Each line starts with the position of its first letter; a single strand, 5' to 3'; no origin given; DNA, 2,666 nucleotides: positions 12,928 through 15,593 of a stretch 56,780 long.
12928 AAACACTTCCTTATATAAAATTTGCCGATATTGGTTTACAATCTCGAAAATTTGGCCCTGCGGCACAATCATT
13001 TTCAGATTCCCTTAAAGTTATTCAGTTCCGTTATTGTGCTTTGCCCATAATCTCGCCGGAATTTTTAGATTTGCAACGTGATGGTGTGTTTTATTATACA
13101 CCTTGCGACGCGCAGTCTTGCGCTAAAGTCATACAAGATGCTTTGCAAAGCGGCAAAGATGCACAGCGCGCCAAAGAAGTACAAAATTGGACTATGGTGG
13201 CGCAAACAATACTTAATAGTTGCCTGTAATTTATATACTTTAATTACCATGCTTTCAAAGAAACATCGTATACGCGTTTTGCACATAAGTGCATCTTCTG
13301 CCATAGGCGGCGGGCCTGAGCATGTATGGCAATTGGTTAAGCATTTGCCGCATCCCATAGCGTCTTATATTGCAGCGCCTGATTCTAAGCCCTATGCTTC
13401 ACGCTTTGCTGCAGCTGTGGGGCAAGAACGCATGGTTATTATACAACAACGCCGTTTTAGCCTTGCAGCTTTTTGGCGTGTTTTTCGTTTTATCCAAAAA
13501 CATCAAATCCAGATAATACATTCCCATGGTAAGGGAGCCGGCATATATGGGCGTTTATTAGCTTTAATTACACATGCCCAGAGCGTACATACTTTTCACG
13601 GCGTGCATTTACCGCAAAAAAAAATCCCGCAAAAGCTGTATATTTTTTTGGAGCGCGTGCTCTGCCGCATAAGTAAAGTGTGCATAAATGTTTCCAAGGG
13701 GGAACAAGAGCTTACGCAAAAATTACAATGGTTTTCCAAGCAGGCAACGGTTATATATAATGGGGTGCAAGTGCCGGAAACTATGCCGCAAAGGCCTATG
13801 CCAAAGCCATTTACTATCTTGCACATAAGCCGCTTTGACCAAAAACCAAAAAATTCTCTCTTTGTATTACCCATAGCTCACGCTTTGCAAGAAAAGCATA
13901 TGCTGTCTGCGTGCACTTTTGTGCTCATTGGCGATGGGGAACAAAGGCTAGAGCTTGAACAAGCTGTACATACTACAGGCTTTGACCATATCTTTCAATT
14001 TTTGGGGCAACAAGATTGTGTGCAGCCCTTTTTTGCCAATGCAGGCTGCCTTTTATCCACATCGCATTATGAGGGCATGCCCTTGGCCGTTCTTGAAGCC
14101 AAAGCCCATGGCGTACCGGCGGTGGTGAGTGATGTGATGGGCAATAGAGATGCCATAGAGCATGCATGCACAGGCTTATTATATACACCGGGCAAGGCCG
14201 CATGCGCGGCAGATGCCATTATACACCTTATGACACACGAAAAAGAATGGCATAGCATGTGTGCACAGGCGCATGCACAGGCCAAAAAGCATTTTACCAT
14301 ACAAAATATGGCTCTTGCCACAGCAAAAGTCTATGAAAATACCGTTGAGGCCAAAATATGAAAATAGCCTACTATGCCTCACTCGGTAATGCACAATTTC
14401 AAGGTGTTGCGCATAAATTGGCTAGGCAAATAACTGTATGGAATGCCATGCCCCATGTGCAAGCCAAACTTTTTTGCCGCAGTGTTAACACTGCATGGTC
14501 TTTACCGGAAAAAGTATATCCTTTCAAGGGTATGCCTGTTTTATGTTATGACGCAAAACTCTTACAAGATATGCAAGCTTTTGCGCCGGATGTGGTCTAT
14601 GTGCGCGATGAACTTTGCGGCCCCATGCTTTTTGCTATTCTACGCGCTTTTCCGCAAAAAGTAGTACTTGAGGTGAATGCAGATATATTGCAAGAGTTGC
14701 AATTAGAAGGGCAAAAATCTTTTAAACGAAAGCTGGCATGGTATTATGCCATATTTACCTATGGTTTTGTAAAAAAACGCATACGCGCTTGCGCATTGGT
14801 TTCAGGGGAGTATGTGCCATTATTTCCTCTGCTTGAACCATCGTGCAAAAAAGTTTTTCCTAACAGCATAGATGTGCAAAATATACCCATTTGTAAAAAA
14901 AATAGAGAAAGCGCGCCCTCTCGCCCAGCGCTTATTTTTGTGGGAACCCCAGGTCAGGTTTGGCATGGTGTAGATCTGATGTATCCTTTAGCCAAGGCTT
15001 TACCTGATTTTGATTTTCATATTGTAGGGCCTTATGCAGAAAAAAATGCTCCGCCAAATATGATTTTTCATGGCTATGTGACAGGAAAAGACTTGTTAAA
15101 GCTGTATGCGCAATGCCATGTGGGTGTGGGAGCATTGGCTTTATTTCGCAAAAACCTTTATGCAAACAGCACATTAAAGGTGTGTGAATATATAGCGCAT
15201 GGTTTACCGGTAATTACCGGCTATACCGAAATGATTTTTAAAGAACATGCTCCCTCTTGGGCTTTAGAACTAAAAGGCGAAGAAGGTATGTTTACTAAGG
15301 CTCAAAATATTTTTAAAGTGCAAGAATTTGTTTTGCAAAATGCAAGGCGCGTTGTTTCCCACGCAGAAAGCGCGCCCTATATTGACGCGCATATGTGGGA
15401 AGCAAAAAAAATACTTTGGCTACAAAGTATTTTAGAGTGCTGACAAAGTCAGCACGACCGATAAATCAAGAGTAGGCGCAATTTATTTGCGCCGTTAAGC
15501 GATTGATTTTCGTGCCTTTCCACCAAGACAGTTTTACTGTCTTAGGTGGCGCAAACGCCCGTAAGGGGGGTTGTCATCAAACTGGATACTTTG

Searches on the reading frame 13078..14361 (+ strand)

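Call 32: search_protein_families(library=pfam, proteins=[window:13078-14361:+], max_evalue=0.00001)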
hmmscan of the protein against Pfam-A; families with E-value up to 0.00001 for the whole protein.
window:13078-14361:+ (427 aa): 5 families
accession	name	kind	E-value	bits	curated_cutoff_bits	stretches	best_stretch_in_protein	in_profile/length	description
PF13692.12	Glyco_trans_1_4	-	1e-24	87.8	27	1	245-386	2-141/142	Glycosyl transferases group 1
PF00534.26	Glycos_transf_1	-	2.2e-23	83.1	26.4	1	242-395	13-166/172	Glycosyl transferases group 1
PF13439.12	Glyco_transf_4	-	1.4e-17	64.6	28.5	1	76-231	1-167/170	Glycosyltransferase Family 4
PF13579.12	Glyco_trans_4_4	-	1.6e-11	45.3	29.7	1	123-229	51-158/158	Glycosyl transferase 4-like domain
PF20706.3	GT4-conflict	-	1e-06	28.5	26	1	221-366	172-326/385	Family 4 Glycosyltransferase in conflict systems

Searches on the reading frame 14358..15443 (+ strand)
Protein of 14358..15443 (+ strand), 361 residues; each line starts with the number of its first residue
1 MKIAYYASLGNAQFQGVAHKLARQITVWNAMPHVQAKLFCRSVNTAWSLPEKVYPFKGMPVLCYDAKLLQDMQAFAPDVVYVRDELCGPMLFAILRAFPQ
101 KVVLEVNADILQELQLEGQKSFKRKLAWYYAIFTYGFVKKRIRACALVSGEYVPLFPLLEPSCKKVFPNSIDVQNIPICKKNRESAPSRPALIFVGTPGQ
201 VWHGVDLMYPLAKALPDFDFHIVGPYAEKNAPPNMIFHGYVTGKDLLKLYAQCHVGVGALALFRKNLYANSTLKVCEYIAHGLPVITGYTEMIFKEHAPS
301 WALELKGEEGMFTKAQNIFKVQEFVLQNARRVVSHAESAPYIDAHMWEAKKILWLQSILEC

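Call 32: search_protein_families(library=pfam, proteins=[window:14358-15443:+], max_evalue=0.00001)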
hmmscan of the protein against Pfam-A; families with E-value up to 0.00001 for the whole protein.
window:14358-15443:+ (361 aa): 2 families
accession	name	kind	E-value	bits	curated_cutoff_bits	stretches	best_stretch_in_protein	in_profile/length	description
PF13524.12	Glyco_trans_1_2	-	1.4e-07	32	25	1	208-292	6-87/144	Glycosyl transferase-like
PF13692.12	Glyco_trans_1_4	-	6.3e-07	30.2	27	1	190-288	2-106/142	Glycosyl transferases group 1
